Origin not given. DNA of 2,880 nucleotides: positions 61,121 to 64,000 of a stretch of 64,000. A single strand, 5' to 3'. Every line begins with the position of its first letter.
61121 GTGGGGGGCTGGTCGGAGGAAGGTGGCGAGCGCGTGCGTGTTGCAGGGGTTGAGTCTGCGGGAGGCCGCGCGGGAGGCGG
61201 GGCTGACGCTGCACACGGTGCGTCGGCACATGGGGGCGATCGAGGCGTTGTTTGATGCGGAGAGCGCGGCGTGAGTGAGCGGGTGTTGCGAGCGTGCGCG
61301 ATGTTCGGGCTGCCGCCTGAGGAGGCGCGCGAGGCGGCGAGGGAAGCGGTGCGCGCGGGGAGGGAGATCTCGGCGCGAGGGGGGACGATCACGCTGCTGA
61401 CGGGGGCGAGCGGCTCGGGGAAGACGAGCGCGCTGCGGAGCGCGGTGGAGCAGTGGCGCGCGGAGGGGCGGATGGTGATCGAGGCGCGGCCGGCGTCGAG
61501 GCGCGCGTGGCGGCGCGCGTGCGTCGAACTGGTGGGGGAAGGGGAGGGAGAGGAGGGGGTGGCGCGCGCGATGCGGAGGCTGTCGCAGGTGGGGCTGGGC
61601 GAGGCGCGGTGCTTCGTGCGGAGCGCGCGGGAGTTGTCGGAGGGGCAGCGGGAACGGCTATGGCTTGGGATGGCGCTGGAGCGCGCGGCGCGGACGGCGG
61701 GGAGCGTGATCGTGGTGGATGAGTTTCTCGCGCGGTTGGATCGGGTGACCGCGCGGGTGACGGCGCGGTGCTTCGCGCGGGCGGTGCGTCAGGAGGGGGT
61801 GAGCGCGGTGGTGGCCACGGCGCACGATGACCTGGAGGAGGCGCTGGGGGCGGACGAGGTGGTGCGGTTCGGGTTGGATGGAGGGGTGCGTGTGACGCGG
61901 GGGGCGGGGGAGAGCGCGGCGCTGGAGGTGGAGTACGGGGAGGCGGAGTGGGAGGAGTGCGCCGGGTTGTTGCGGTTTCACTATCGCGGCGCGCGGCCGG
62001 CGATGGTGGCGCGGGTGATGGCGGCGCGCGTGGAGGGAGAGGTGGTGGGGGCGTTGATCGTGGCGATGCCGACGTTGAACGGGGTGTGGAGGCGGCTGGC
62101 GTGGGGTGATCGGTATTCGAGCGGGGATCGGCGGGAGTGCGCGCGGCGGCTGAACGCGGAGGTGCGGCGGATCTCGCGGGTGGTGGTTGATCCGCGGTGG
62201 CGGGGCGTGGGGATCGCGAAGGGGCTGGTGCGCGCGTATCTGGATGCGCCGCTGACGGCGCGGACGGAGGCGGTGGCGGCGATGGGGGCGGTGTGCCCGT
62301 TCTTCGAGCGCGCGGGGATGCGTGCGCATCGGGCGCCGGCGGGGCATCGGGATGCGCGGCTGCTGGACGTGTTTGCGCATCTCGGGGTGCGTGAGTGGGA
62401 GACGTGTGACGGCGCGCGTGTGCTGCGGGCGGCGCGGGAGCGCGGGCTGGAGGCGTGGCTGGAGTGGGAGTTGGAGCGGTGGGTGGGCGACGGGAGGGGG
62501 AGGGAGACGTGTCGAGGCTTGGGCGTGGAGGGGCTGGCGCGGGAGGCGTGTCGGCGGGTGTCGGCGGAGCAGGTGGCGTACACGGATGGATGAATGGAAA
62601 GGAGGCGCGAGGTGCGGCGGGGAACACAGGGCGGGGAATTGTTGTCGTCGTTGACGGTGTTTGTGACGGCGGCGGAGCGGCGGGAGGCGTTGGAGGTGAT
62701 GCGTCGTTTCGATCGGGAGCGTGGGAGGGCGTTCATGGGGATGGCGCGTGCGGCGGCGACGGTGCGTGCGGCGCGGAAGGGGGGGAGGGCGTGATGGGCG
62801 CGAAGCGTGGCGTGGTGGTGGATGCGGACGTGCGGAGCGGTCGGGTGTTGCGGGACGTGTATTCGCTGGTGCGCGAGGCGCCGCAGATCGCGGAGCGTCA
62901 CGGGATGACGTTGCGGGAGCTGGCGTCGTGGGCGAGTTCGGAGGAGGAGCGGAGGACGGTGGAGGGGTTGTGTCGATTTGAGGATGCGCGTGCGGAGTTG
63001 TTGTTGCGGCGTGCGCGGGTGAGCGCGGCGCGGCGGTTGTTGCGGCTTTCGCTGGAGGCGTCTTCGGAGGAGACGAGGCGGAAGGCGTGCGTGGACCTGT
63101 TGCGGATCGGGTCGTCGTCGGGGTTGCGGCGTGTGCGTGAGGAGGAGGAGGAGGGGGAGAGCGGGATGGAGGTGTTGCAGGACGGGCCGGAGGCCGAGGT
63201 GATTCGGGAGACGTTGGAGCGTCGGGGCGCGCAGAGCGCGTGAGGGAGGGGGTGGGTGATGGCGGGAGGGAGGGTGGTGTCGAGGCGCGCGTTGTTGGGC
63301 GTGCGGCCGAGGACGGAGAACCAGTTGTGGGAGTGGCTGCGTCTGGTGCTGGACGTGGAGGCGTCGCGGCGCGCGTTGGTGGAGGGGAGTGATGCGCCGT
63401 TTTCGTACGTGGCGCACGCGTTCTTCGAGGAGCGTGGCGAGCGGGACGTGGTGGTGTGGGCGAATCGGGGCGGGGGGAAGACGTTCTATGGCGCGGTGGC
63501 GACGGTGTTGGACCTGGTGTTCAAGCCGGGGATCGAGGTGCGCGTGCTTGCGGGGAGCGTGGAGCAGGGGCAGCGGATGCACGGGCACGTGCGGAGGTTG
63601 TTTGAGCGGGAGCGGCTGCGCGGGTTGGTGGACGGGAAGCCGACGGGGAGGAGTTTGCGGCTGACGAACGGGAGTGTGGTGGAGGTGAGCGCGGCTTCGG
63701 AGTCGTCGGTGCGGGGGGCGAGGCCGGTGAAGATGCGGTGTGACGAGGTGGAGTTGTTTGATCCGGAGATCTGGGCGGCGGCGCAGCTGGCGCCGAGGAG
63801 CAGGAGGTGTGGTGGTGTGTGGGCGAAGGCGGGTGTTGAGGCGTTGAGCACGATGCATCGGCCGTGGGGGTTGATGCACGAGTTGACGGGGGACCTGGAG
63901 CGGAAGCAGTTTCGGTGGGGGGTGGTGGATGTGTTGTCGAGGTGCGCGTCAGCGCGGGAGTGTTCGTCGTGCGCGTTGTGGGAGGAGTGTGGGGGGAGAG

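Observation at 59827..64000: SOS-type CI/LexA-like repressor wired directly to a terminase operon, with no replication or lysis module in between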

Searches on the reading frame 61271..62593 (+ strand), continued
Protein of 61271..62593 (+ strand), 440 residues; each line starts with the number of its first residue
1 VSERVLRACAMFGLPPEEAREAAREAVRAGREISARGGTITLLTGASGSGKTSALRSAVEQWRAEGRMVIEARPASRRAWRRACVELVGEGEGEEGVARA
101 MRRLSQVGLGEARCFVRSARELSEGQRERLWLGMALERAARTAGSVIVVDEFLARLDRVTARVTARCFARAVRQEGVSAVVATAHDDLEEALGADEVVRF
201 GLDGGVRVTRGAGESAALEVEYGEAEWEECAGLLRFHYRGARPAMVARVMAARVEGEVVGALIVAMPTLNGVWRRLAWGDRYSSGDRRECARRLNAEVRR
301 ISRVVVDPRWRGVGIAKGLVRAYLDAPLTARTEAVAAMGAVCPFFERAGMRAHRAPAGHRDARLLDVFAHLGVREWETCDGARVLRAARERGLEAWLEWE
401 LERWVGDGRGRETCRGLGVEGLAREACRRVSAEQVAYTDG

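Call 70: get_annotated_region(hit=H12, flank=5000)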
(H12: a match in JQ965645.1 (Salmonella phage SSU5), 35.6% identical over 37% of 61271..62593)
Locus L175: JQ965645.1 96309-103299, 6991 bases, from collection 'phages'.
description: Salmonella phage SSU5, complete genome.
organism: Salmonella phage SSU5 (NCBI taxid 1177632)
taxonomy: Viruses; Duplodnaviria; Heunggongvirae; Uroviricota; Caudoviricetes
host: Salmonella enterica subsp. enterica serovar Typhimurium strain LT2; source: -; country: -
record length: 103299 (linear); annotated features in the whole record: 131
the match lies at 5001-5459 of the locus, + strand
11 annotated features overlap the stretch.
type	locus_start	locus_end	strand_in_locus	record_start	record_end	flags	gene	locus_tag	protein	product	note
CDS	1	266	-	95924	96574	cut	-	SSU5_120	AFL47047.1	hypothetical protein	-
CDS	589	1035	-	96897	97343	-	-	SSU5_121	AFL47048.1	putative repressor of phase 1 flagellin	-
CDS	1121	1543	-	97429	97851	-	-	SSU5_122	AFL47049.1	putative lipoprotein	-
CDS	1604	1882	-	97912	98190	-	-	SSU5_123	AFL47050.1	hypothetical protein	-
CDS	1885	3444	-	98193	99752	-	-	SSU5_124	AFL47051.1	putative helicase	-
CDS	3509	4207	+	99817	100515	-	-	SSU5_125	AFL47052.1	putative ParB-like nuclease domain-containing protein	-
CDS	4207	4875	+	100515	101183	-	-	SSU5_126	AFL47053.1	putative ParB-like nuclease domain-containing protein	-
CDS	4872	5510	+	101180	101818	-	-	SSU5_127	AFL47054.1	putative ABC transporter ATP-binding protein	-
CDS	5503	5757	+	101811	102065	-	-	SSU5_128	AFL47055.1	hypothetical protein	-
CDS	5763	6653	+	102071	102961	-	-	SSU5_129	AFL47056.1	putative ABC transporter ATP-binding protein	-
CDS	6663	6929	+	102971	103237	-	-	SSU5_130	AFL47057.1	hypothetical protein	-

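Call 106: search_protein_families(library=phrogs, max_evalue=0.01, proteins=[L173:11311-11949:+, L173:11956-12375:+, L173:12372-12740:+, L173:12769-13065:+, L173:13095-13613:+, L199:11288-11917:+, L199:11939-12340:+, L199:12340-12720:+, L199:12732-13007:+, L199:13216-13584:+])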
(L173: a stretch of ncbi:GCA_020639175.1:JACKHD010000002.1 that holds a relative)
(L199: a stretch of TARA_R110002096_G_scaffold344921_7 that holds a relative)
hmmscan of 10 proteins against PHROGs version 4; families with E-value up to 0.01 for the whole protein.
L173:11311-11949:+ (212 aa): 0 families

L173:11956-12375:+ (139 aa): 0 families

L173:12372-12740:+ (122 aa): 1 family
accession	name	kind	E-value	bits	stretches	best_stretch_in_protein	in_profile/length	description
phrog_35832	-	unknown function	0.0023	19.1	1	16-74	23-77/91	-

L173:12769-13065:+ (98 aa): 0 families

L173:13095-13613:+ (172 aa): 0 families

L199:11288-11917:+ (209 aa): 0 families

L199:11939-12340:+ (133 aa): 0 families

L199:12340-12720:+ (126 aa): 0 families

L199:12732-13007:+ (91 aa): 1 family
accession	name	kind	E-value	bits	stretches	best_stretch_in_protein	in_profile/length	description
phrog_32121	-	unknown function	0.001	20.2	1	13-69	15-72/137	-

L199:13216-13584:+ (122 aa): 0 families

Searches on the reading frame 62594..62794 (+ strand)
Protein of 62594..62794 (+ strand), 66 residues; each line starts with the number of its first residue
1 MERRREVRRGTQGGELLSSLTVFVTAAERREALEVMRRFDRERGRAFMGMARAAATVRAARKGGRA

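Call 8: search_protein_families(library=pfam, max_evalue=0.01, proteins=[window:62594-62794:+])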
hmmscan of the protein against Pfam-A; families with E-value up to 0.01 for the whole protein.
window:62594-62794:+ (66 aa): 0 families

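Call 9: search_protein_families(library=phrogs, max_evalue=0.01, proteins=[window:62594-62794:+])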
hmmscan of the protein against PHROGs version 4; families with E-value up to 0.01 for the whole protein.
window:62594-62794:+ (66 aa): 0 families
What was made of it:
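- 62594..62794 (+): p66: small ORF specific to this lineage. No family hits (calls 8, 9).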

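Call 51: search_protein_families(library=padloc, max_evalue=0.01, proteins=[window:62594-62794:+])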
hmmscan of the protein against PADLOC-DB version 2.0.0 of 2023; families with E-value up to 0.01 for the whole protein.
window:62594-62794:+ (66 aa): 0 families

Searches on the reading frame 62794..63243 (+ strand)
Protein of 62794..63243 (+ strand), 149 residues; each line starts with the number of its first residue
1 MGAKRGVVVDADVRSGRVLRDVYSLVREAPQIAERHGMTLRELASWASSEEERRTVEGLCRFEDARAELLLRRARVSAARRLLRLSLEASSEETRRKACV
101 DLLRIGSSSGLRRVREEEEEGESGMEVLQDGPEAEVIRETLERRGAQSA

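Call 8: search_protein_families(library=pfam, max_evalue=0.01, proteins=[window:62794-63243:+])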
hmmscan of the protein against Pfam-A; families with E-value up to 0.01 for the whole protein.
window:62794-63243:+ (149 aa): 0 families

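Call 9: search_protein_families(library=phrogs, max_evalue=0.01, proteins=[window:62794-63243:+])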
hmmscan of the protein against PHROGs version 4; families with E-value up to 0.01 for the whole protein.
window:62794-63243:+ (149 aa): 0 families

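Call 10: find_encoding_contigs(protein=window:62794-63243:+, flank=10000, max_places=6)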
Protein window:62794-63243:+ (149 aa): 12 contigs read that carry it; 6 places shown.
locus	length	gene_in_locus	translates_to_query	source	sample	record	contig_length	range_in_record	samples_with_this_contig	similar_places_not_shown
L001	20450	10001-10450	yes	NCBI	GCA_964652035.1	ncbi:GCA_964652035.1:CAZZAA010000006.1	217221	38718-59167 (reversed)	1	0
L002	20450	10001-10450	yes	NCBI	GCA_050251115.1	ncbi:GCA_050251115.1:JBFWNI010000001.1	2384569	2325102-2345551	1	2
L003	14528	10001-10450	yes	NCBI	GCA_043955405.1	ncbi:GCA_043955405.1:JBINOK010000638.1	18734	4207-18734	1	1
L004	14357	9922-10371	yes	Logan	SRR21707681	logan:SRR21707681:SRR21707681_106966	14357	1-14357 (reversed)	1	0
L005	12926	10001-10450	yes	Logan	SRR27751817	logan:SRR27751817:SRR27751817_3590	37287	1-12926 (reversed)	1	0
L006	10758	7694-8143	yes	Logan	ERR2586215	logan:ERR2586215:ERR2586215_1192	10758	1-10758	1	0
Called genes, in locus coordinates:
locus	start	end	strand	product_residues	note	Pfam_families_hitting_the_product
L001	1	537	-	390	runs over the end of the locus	PF17236:SU10_MCP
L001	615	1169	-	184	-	-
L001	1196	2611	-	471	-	PF05133:SPP1_portal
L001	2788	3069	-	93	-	-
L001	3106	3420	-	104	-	PF04316:FlgM (weak)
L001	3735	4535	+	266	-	-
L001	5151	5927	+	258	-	-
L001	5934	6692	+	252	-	-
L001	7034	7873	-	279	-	PF01381:HTH_3, PF12844:HTH_19 (weak), PF13560:HTH_31, PF00717:Peptidase_S24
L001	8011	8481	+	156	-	PF13518:HTH_28 (faint), PF08281:Sigma70_r4_2 (faint), PF12840:HTH_20 (faint)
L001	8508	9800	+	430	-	PF13604:AAA_30 (weak), PF00005:ABC_tran (faint), PF13401:AAA_22 (weak)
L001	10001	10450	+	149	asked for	-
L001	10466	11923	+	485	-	-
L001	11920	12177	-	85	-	-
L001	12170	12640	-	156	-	PF20382:DUF6677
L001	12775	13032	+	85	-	-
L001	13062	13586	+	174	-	-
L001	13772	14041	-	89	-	PF13237:Fer4_10 (weak), PF14697:Fer4_21 (faint), PF12838:Fer4_7, PF13187:Fer4_9 (weak), PF12797:Fer4_2 (weak), PF00037:Fer4, PF12837:Fer4_6 (weak), PF13237:Fer4_10 (weak), +3 more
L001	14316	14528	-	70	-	-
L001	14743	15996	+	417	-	PF00675:Peptidase_M16, PF05193:Peptidase_M16_C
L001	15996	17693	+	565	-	PF20154:LNT_N, PF00795:CN_hydrolase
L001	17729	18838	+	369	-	PF02985:HEAT (faint), PF13646:HEAT_2, PF03130:HEAT_PBS (faint), PF13646:HEAT_2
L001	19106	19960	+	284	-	PF28159:CEP89 (faint), PF24922:ACBP4_C (faint)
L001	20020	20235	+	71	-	-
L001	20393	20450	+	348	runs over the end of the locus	PF06723:MreB_Mbl, PF00022:Actin (faint), PF00012:HSP70, PF14450:FtsA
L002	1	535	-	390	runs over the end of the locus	PF17236:SU10_MCP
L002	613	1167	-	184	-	-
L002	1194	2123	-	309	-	PF05133:SPP1_portal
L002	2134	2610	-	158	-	-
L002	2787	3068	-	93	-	-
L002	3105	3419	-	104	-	PF04316:FlgM (weak)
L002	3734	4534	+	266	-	-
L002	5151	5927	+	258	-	-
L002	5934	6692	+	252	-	-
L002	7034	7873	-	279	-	PF01381:HTH_3, PF12844:HTH_19 (weak), PF13560:HTH_31, PF00717:Peptidase_S24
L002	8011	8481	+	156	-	PF13518:HTH_28 (faint), PF08281:Sigma70_r4_2 (faint), PF12840:HTH_20 (faint)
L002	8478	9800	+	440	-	PF13604:AAA_30 (weak), PF00005:ABC_tran (faint), PF13401:AAA_22 (weak)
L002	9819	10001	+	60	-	-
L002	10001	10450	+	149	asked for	-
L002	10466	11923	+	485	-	-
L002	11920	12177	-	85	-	-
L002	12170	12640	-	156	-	PF20382:DUF6677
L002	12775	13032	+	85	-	-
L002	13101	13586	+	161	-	-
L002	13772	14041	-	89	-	PF13237:Fer4_10 (weak), PF14697:Fer4_21 (faint), PF12838:Fer4_7, PF13187:Fer4_9 (weak), PF12797:Fer4_2 (weak), PF00037:Fer4, PF12837:Fer4_6 (weak), PF13237:Fer4_10 (weak), +3 more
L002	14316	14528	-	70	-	-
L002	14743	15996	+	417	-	PF00675:Peptidase_M16, PF05193:Peptidase_M16_C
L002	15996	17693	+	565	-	PF20154:LNT_N, PF00795:CN_hydrolase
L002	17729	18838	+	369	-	PF02985:HEAT (faint), PF13646:HEAT_2, PF03130:HEAT_PBS (faint), PF13646:HEAT_2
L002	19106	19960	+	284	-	PF28159:CEP89 (faint), PF24922:ACBP4_C (faint)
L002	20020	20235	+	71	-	-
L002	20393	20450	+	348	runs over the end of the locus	PF06723:MreB_Mbl, PF00022:Actin (faint), PF00012:HSP70, PF14450:FtsA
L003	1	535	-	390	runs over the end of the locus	PF17236:SU10_MCP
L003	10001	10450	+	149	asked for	-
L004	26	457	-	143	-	PF17236:SU10_MCP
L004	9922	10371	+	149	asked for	-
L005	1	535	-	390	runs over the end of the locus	PF17236:SU10_MCP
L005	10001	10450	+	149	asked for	-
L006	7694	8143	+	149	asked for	-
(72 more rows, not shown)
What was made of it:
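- Checked: The full 485-aa protein comes from identical contigs (call 10).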

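Call 29: search_protein_families(library=phrogs, max_evalue=0.05, proteins=[L001:13062-13586:+, L002:12170-12640:-])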
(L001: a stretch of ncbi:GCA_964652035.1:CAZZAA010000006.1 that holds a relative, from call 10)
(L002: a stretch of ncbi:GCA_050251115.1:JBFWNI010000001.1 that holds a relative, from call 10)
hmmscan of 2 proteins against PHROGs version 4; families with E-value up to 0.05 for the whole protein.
L001:13062-13586:+ (174 aa): 0 families

L002:12170-12640:- (156 aa): 0 families

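Call 30: search_protein_families(library=pfam, max_evalue=0.05, proteins=[L001:13062-13586:+, P0012])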
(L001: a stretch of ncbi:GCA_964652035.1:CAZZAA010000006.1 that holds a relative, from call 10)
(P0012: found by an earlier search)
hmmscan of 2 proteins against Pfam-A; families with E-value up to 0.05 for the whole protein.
L001:13062-13586:+ (174 aa): 0 families

P0012 (485 aa): 1 family
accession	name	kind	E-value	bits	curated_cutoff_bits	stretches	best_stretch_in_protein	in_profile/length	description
PF17289.8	Terminase_6C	-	4.3e-05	24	22.6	1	311-469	2-154/155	Terminase RNaseH-like domain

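Call 50: search_protein_families(library=ncbifam, max_evalue=0.01, proteins=[window:62794-63243:+, P0012, P0016, P0014, L001:13062-13586:+])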
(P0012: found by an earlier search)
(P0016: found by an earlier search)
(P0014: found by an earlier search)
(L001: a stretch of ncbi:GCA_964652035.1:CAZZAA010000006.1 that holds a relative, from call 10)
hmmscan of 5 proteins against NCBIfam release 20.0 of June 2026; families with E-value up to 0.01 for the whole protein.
window:62794-63243:+ (149 aa): 0 families

P0012 (485 aa): 0 families

P0016 (471 aa): 0 families

P0014 (390 aa): 0 families

L001:13062-13586:+ (174 aa): 0 families
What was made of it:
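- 62794..63243 (+): p149: small ORF directly upstream of TerL. Possibly a small terminase, but not universal in the clade. No family hits (calls 8, 9, 50).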

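Call 51: search_protein_families(library=padloc, max_evalue=0.01, proteins=[window:62794-63243:+, P0012, L001:13062-13586:+, L002:12170-12640:-])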
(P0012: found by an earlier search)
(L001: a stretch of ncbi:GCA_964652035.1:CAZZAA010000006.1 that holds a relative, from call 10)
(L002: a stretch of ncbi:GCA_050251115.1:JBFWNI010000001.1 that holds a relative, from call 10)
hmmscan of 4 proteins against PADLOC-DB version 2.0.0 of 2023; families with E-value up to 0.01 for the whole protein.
window:62794-63243:+ (149 aa): 0 families

P0012 (485 aa): 0 families

L001:13062-13586:+ (174 aa): 0 families

L002:12170-12640:- (156 aa): 0 families

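Call 106: search_protein_families(library=phrogs, max_evalue=0.01, proteins=[L173:11311-11949:+, L173:11956-12375:+, L173:12372-12740:+, L173:12769-13065:+, L173:13095-13613:+, L199:11288-11917:+, L199:11939-12340:+, L199:12340-12720:+, L199:12732-13007:+, L199:13216-13584:+])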
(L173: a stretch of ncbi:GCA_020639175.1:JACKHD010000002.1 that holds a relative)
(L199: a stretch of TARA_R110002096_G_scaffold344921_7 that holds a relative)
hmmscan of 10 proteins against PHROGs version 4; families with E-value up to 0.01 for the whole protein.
L173:11311-11949:+ (212 aa): 0 families

L173:11956-12375:+ (139 aa): 0 families

L173:12372-12740:+ (122 aa): 1 family
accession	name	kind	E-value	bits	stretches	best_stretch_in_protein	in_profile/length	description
phrog_35832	-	unknown function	0.0023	19.1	1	16-74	23-77/91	-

L173:12769-13065:+ (98 aa): 0 families

L173:13095-13613:+ (172 aa): 0 families

L199:11288-11917:+ (209 aa): 0 families

L199:11939-12340:+ (133 aa): 0 families

L199:12340-12720:+ (126 aa): 0 families

L199:12732-13007:+ (91 aa): 1 family
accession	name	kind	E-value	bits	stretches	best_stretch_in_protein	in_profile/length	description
phrog_32121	-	unknown function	0.001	20.2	1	13-69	15-72/137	-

L199:13216-13584:+ (122 aa): 0 families

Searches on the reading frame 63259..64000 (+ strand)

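Call 8: search_protein_families(library=pfam, max_evalue=0.01, proteins=[window:63259-64000:+])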
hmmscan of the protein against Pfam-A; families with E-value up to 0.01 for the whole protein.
window:63259-64000:+ (247 aa): 0 families

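Call 9: search_protein_families(library=phrogs, max_evalue=0.01, proteins=[window:63259-64000:+])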
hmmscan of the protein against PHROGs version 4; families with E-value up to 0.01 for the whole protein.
window:63259-64000:+ (247 aa): 5 families
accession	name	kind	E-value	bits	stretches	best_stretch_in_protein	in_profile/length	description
phrog_38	-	head and packaging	5.1e-06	26.4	1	46-165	291-412/760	terminase large subunit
phrog_9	-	head and packaging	0.00025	21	1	62-169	224-334/812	terminase large subunit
phrog_15503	-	unknown function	0.00058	20.3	1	67-170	91-198/245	-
phrog_7579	-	head and packaging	0.0017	18.6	1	66-222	22-170/239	terminase large subunit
phrog_5989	-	head and packaging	0.0061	16.7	1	64-169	159-265/347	terminase large subunit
